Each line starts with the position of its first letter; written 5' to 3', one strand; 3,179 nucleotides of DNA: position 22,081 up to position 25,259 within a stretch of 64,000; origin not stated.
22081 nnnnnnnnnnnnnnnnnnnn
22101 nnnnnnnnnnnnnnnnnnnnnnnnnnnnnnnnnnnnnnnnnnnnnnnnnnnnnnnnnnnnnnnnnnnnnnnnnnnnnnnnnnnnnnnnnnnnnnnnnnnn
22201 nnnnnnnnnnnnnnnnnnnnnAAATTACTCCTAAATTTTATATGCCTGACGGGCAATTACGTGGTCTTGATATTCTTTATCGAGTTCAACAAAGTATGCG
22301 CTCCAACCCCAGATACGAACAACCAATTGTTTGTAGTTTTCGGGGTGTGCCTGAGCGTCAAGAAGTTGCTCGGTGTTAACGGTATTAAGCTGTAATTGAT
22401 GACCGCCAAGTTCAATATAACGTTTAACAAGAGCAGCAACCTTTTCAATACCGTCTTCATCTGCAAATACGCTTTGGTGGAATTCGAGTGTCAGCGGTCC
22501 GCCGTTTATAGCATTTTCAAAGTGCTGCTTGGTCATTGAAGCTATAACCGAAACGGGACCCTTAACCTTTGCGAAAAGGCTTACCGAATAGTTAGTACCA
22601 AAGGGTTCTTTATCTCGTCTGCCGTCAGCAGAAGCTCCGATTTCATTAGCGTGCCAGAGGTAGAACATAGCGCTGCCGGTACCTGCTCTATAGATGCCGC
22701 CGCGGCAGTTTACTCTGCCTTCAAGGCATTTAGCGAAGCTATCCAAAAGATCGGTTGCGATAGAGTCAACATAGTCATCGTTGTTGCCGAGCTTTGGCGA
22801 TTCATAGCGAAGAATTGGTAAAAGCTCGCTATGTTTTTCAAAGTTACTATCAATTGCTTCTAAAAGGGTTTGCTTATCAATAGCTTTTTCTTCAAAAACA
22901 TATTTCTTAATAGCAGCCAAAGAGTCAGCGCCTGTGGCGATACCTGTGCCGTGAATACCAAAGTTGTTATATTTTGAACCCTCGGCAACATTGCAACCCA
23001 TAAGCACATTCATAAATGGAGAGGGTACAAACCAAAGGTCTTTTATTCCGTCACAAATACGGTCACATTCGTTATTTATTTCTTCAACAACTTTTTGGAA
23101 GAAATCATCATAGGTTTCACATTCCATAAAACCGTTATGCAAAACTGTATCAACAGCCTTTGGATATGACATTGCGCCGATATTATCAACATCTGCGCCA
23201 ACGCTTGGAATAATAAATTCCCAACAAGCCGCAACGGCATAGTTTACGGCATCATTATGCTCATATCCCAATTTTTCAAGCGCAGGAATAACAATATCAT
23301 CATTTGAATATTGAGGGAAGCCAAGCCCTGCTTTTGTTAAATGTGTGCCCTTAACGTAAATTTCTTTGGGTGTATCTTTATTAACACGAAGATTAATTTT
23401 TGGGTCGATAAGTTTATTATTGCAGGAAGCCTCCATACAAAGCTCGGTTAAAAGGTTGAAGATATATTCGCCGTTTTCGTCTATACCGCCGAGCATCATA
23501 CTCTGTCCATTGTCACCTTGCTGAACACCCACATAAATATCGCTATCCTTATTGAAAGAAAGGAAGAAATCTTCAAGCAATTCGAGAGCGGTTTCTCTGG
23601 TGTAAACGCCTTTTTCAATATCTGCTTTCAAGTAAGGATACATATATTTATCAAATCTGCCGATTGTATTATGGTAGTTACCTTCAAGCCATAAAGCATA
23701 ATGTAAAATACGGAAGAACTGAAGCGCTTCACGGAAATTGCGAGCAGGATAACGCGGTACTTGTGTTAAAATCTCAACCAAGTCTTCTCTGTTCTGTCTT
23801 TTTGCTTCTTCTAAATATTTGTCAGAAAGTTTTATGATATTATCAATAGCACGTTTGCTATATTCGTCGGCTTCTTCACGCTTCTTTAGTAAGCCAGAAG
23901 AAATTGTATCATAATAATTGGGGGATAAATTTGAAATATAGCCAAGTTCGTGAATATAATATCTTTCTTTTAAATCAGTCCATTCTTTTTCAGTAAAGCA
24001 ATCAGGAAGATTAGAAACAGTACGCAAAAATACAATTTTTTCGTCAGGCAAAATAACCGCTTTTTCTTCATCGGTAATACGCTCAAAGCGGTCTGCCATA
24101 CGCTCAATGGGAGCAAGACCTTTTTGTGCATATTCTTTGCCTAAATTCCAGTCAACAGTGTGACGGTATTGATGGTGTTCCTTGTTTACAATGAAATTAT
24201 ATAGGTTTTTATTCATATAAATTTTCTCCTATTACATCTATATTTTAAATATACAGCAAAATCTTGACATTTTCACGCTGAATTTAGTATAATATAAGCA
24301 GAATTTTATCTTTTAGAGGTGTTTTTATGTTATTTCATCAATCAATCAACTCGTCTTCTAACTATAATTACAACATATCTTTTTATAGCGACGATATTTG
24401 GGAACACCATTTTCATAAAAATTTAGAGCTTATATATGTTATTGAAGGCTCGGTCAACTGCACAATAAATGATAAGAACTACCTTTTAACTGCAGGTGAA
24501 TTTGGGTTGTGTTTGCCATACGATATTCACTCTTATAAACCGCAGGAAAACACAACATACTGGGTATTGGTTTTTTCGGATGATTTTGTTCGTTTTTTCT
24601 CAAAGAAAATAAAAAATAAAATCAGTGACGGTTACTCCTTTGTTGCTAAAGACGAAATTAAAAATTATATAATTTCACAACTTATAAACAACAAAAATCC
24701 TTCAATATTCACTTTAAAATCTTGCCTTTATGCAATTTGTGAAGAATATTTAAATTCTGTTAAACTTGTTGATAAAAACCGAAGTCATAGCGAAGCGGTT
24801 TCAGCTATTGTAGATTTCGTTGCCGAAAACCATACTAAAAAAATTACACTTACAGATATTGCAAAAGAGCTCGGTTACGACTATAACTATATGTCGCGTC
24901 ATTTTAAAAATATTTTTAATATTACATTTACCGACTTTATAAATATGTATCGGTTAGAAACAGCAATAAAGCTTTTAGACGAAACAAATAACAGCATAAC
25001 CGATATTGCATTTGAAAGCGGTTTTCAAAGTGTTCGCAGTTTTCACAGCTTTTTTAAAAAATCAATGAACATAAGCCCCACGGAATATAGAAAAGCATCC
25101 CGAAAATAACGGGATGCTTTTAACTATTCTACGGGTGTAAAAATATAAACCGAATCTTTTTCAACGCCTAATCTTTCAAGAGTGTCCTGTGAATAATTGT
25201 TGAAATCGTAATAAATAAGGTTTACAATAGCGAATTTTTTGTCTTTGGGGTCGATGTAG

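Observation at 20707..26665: GRE operon with an SGNH esterase between enzyme and activase, a divergent AraC regulator and a beta-helix protein: candidate new catabolic module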

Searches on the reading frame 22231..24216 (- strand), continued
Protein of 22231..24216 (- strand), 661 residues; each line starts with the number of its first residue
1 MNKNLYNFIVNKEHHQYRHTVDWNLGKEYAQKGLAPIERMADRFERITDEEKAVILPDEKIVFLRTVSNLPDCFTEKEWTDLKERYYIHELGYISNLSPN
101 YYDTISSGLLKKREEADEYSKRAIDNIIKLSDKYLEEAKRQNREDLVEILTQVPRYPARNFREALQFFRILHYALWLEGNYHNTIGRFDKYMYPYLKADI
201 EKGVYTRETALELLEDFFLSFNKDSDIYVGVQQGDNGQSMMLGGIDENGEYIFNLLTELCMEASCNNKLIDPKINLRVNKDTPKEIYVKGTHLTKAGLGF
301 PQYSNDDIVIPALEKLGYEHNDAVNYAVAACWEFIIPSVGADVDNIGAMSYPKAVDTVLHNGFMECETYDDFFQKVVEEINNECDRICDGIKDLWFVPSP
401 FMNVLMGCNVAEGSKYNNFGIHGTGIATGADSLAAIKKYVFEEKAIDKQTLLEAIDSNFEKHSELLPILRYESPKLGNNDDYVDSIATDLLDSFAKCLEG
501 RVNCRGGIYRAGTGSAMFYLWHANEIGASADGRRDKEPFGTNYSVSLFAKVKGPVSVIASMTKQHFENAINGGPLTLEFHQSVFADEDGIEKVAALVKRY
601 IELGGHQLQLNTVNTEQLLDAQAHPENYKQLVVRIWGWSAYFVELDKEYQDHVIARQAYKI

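Call 91: search_protein_families(library=ncbifam, proteins=[L120:7101-7949:+, L120:10877-11785:+, L120:11801-13204:+, L120:13271-14749:+, L120:14861-17020:+, L120:5110-5868:-, L120:5942-6952:-, L088:4846-5853:+, L090:119-1369:+], max_evalue=0.00001)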
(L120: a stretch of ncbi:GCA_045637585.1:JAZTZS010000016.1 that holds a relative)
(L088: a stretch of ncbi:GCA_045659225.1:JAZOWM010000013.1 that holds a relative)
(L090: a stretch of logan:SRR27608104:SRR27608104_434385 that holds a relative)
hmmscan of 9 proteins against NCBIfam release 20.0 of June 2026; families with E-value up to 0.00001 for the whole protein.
L120:7101-7949:+ (282 aa): 20 families
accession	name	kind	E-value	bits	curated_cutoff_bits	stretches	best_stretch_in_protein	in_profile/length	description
TIGR01859.1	fruc_bis_ald_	equivalog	5.3e-70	236.3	343.05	1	2-279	1-276/282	class II fructose-1,6-bisphosphate aldolase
NF005288.0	PRK06806.1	equivalog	1.7e-69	234.2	396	1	2-280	3-276/281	class II fructose-bisphosphate aldolase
TIGR00167.1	cbbA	subfamily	1.3e-67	228.2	215.6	1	1-279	2-284/290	ketose-bisphosphate aldolase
NF005284.0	PRK06801.1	equivalog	2.5e-67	227.3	406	1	2-280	3-281/286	ketose 1,6-bisphosphate aldolase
NF009374.0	PRK12737.1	subfamily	5.6e-66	222.4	383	1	1-278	2-277/284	tagatose-bisphosphate aldolase subunit GatY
NF006626.0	PRK09195.1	subfamily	1.3e-65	221.3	384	1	1-278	2-277/284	tagatose-bisphosphate aldolase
NF009497.0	PRK12857.1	equivalog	8.5e-64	215.5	423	1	1-280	2-279/284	class II fructose-1,6-bisphosphate aldolase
NF006042.0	PRK08185.1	subfamily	1.1e-61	208.7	405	1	1-280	1-279/287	hypothetical protein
NF005943.0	PRK07998.1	equivalog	5.6e-58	196.7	364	1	2-278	3-274/283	class II aldolase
TIGR01858.1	tag_bisphos_ald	equivalog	1.1e-55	188.7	443.55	1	3-276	2-273/282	tagatose bisphosphate family class II aldolase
NF006376.0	PRK08610.1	equivalog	1.4e-52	179.3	527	1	2-280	3-280/286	class II fructose-bisphosphate aldolase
NF005823.0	PRK07709.1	equivalog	1e-48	166.6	545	1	2-279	3-279/285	class II fructose-bisphosphate aldolase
NF004493.0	PRK05835.1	equivalog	8.7e-44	150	558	1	1-218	1-219/307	class II fructose-bisphosphate aldolase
NF005481.0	PRK07084.1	equivalog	3e-42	145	511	1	2-219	12-236/324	class II fructose-bisphosphate aldolase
NF005590.0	PRK07315.1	equivalog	4.5e-41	141.1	443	1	2-275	3-276/293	class II fructose-bisphosphate aldolase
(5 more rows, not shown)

L120:10877-11785:+ (302 aa): 20 families
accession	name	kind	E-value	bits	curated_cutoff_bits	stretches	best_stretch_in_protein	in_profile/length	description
TIGR01859.1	fruc_bis_ald_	equivalog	1.6e-41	142.9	343.05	1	9-268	10-243/282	class II fructose-1,6-bisphosphate aldolase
TIGR00167.1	cbbA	subfamily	6.5e-41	140.6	215.6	1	8-266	11-249/290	ketose-bisphosphate aldolase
NF005943.0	PRK07998.1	equivalog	4.5e-38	131.4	364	1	7-262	10-236/283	class II aldolase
NF009374.0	PRK12737.1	subfamily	8.4e-38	130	383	1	10-267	13-244/284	tagatose-bisphosphate aldolase subunit GatY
NF006626.0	PRK09195.1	subfamily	5.4e-37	127.4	384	1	12-267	15-244/284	tagatose-bisphosphate aldolase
NF006042.0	PRK08185.1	subfamily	1.6e-34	119.5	405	1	8-262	10-239/287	hypothetical protein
NF009497.0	PRK12857.1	equivalog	1.9e-34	119.2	423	1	11-266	14-243/284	class II fructose-1,6-bisphosphate aldolase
NF005288.0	PRK06806.1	equivalog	3.8e-34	118.2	396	1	16-257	19-232/281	class II fructose-bisphosphate aldolase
NF005284.0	PRK06801.1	equivalog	8.8e-33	113.9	406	1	7-283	10-257/286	ketose 1,6-bisphosphate aldolase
TIGR01858.1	tag_bisphos_ald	equivalog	2.1e-32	112.4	443.55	1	15-267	16-242/282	tagatose bisphosphate family class II aldolase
NF005590.0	PRK07315.1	equivalog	1.9e-27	96.3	443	1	101-265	95-242/293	class II fructose-bisphosphate aldolase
NF041368.1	Fbpase2_Halo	equivalog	8.1e-25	87.5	500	1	75-265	87-260/333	class II fructose-bisphosphate aldolase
NF005481.0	PRK07084.1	equivalog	1e-23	84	511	1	14-253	26-247/324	class II fructose-bisphosphate aldolase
NF006376.0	PRK08610.1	equivalog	1.4e-23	84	527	1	99-261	94-239/286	class II fructose-bisphosphate aldolase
NF005823.0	PRK07709.1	equivalog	5.7e-23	82.1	545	1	100-285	95-259/285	class II fructose-bisphosphate aldolase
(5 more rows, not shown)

L120:11801-13204:+ (467 aa): 1 family
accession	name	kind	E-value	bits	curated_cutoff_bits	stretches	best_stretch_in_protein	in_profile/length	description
NF048012.1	SlpQosIsomSftI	equivalog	2.1e-28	99.3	700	1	68-453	56-431/443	sulfoquinovose isomerase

L120:13271-14749:+ (492 aa): 12 families
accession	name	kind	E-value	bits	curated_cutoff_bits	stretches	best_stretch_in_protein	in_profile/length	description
TIGR01312.1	XylB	equivalog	3.5e-69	233.6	380.25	1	4-486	1-480/481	xylulokinase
TIGR01314.1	gntK_FGGY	equivalog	7.9e-42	143.4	648.55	1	4-453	3-458/505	gluconokinase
TIGR01311.1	glycerol_kin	equivalog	1.1e-37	129.5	590.35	1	5-461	5-466/496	glycerol kinase GlpK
TIGR02628.1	fuculo_kin_coli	equivalog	2e-36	126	470.9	1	4-459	4-455/465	L-fuculokinase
NF003154.0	PRK04123.1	equivalog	5.7e-35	121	428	1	199-486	244-534/554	ribulokinase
NF000756.0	PRK00047.1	subfamily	1.6e-33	115.8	498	1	5-445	9-452/502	glycerol kinase GlpK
NF008187.0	PRK10939.1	equivalog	1e-32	113.5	528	1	4-485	7-499/521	autoinducer-2 kinase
NF011601.0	PRK15027.1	equivalog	1.5e-32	112.6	912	1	4-485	3-475/484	xylulokinase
TIGR01234.1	L-ribulokinase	equivalog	6.8e-26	91.1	583.25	1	191-488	228-529/536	ribulokinase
TIGR02627.1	rhamnulo_kin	equivalog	1.4e-13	50.2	527.95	1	67-212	68-216/454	rhamnulokinase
TIGR01315.1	5C_CHO_kinase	subfamily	1.5e-13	50.3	408.7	1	304-487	356-535/541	FGGY family pentulose kinase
NF007925.0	PRK10640.1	equivalog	1.1e-11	43.8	639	1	68-214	75-224/489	rhamnulokinase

L120:14861-17020:+ (719 aa): 0 families

L120:5110-5868:- (252 aa): 0 families

L120:5942-6952:- (336 aa): 18 families
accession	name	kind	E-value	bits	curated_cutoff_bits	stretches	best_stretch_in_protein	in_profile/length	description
NF047341.1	lactose_RbsR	equivalog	1e-55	189.4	382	1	3-329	1-328/331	ribose utilization transcriptional repressor RbsR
NF008002.0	PRK10727.1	equivalog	7.9e-48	163.3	557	1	6-325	3-324/341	HTH-type transcriptional regulator GalR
NF052440.1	TransRegGNTRPSEAE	equivalog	9e-47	159.7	400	1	3-328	4-332/333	HTH-type transcriptional regulator GntR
NF008269.0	PRK11041.1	equivalog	8.9e-46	156.5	436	1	4-330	9-338/342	DNA-binding transcriptional regulator CytR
NF007979.0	PRK10703.1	equivalog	3.1e-42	144.9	501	1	6-311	3-312/341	HTH-type transcriptional repressor PurR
NF007743.0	PRK10423.1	equivalog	3.8e-42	144.6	531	1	6-315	3-315/330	ribose operon transcriptional repressor RbsR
NF007706.0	PRK10401.1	equivalog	3.9e-41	141.5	555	1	5-298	2-297/346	HTH-type transcriptional regulator GalS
NF007075.0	PRK09526.1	subfamily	6.3e-38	130.6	340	1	3-334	4-336/358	LacI family DNA-binding transcriptional regulator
NF051853.1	TransRegUriRCory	equivalog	1.8e-37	129.2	550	1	6-326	2-321/327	transcriptional regulator UriR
TIGR02417.1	fruct_sucro_rep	subfamily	6.2e-37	127.6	389.55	1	6-326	1-326/327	D-fructose-responsive transcription factor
TIGR01481.1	ccpA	equivalog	7e-35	121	442.35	1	4-306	2-304/330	catabolite control protein A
NF047913.1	TransRegIdnR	equivalog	5.1e-34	118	500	1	3-312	4-313/331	DNA-binding transcriptional regulator IdnR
NF007449.0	PRK10014.1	subfamily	8.9e-34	117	310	1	2-314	4-328/342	Mal regulon transcriptional regulator MalI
NF008452.0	PRK11303.1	equivalog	2e-31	109.4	385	1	6-312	2-312/332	catabolite repressor/activator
NF011563.0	PRK14987.1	equivalog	1.2e-30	106.8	433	1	3-328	4-330/331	gluconate operon transcriptional repressor GntR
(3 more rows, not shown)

L088:4846-5853:+ (335 aa): 3 families
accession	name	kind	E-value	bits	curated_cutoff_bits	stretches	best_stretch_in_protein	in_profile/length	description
TIGR02636.1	galM_Leloir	equivalog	5.6e-91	305.1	397.65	1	13-332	15-336/336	galactose-1-epimerase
NF008277.0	PRK11055.1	subfamily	9.5e-86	288.1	240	1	13-332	27-347/349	galactose-1-epimerase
NF011719.0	PRK15172.1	equivalog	8.1e-08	32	251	1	65-221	62-214/300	aldose-1-epimerase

L090:119-1369:+ (416 aa): 4 families
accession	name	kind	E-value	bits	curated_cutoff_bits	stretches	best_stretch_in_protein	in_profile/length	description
NF002022.0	PRK00843.1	equivalog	1.2e-49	169.2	413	1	25-298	13-282/350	NAD(P)-dependent glycerol-1-phosphate dehydrogenase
NF006941.0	PRK09423.1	subfamily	6.5e-13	48.2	336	1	42-191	25-179/367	glycerol dehydrogenase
NF047954.1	PrpdilGlycDhGldA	equivalog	5.8e-10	38.9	700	1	44-229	27-219/365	bifunctional L-1,2-propanediol dehydrogenase/glycerol dehydrogenase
NF053832.1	GlycoaldRedHalo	equivalog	6e-07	28.9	550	1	29-189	14-177/363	glycolaldehyde reductase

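Call 92: search_protein_families(library=ncbifam, proteins=[L021:17042-19123:+, L024:4236-6350:+, L026:19159-19809:+, L018:6303-7097:+, L080:113-2014:+, L070:6295-7530:+], max_evalue=0.00001)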
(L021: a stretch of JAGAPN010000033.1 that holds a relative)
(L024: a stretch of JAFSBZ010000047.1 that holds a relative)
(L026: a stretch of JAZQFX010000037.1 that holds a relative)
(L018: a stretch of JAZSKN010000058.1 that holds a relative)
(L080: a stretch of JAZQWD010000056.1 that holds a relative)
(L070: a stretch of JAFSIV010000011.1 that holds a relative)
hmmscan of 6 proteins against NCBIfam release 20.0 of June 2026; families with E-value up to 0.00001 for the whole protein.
L021:17042-19123:+ (693 aa): 1 family
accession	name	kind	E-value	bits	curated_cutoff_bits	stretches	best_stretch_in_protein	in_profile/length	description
NF053652.1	BtArabpyrBAD1528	equivalog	9.7e-48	162.7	1100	1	164-588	152-600/730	beta-L-arabinopyranosidase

L024:4236-6350:+ (704 aa): 0 families

L026:19159-19809:+ (216 aa): 0 families

L018:6303-7097:+ (264 aa): 0 families

L080:113-2014:+ (633 aa): 0 families

L070:6295-7530:+ (411 aa): 3 families
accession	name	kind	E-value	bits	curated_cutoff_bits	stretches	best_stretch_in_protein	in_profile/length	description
NF009773.0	PRK13270.1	subfamily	1e-55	189.3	512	1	25-401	153-539/549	alpha,alpha-trehalase TreF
NF009775.0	PRK13272.1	equivalog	4.1e-55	187.4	941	1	25-404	143-533/558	alpha,alpha-trehalase TreA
NF009774.0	PRK13271.1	subfamily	4.3e-53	181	560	1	26-403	142-531/569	alpha,alpha-trehalase TreA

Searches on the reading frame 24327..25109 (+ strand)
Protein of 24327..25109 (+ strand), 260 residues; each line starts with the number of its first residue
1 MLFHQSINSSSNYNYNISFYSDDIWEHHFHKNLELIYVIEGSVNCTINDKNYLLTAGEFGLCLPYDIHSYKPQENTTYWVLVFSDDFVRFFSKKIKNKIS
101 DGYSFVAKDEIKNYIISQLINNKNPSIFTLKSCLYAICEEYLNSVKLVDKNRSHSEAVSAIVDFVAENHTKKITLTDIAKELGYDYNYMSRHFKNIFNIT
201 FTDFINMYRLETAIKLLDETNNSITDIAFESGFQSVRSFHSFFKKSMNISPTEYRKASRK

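Call 3: search_protein_families(library=pfam, proteins=[window:24327-25109:+], max_evalue=0.01)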
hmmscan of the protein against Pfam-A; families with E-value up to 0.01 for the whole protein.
window:24327-25109:+ (260 aa): 4 families
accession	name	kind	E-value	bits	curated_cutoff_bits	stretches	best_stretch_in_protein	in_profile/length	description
PF12833.13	HTH_18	-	1.6e-22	80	33.6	1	178-256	1-79/80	Helix-turn-helix domain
PF00165.29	HTH_AraC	-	6.2e-21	74.5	26.6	2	167-206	3-42/42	Bacterial regulatory helix-turn-helix proteins, AraC family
PF02311.25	AraC_binding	-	6e-10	39.4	21.1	1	26-80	17-73/135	AraC-like ligand binding domain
PF07883.17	Cupin_2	-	6.6e-06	26.2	27.2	1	27-70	13-56/70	Cupin domain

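Call 4: search_protein_families(library=ncbifam, proteins=[window:24327-25109:+], max_evalue=0.01)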
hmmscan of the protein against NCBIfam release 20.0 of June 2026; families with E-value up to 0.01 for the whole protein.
window:24327-25109:+ (260 aa): 31 families (the best 25 are shown)
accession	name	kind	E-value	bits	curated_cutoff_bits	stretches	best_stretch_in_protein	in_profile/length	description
NF047455.1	TF_Staph_AryK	equivalog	1.4e-26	93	850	1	13-259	3-260/759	transcriptional regulator AryK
NF007693.0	PRK10371.1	equivalog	9.1e-23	80.9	253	1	150-259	192-301/309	transcriptional regulator MelR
NF010028.0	PRK13503.1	equivalog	1.6e-16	60.5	288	1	25-257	28-272/278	HTH-type transcriptional activator RhaS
NF007584.0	PRK10219.1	equivalog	3.5e-15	56.3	174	1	153-256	2-105/107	superoxide response transcriptional regulator SoxS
NF006902.0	PRK09393.1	equivalog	7.6e-15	54.9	425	1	153-258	217-322/327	transcriptional regulator FtrA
NF047788.1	TransRegPocR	equivalog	2.6e-14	53.2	500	1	145-258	178-291/296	transcriptional regulator PocR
NF012144.2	ramA_TF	equivalog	6.9e-14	52.2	180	1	156-257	5-106/108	RamA family antibiotic efflux transcriptional regulator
NF033869.1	viru_reg_Rsp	equivalog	7.1e-14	51.2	400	1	92-257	94-248/701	AraC family transcriptional regulator Rsp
NF049932.1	TranspRegBtr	equivalog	2.4e-13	49.5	900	1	30-260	28-268/531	bacillibactin transport transcriptional regulator Btr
TIGR02297.1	HpaA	equivalog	2.6e-13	49.9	274.65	2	166-256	196-286/287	4-hydroxyphenylacetate catabolism regulatory protein HpaA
TIGR04094.1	adjacent_YSIRK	equivalog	3.9e-13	49.1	200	1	150-255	279-383/383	YSIRK-targeted surface antigen transcriptional regulator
NF007860.0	PRK10572.1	equivalog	6.5e-13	48.2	208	1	149-258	176-285/292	arabinose operon transcriptional regulator AraC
NF012228.1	RobA_TF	equivalog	4.1e-11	42.9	380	1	159-258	6-105/286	MDR efflux pump AcrAB transcriptional activator RobA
NF007633.0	PRK10296.1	equivalog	5.6e-11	42.5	264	1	13-257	25-274/280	transcriptional regulator ChbR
NF007243.0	PRK09685.1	equivalog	1.2e-10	41.4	199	1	35-258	75-302/303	transcriptional regulator FeaR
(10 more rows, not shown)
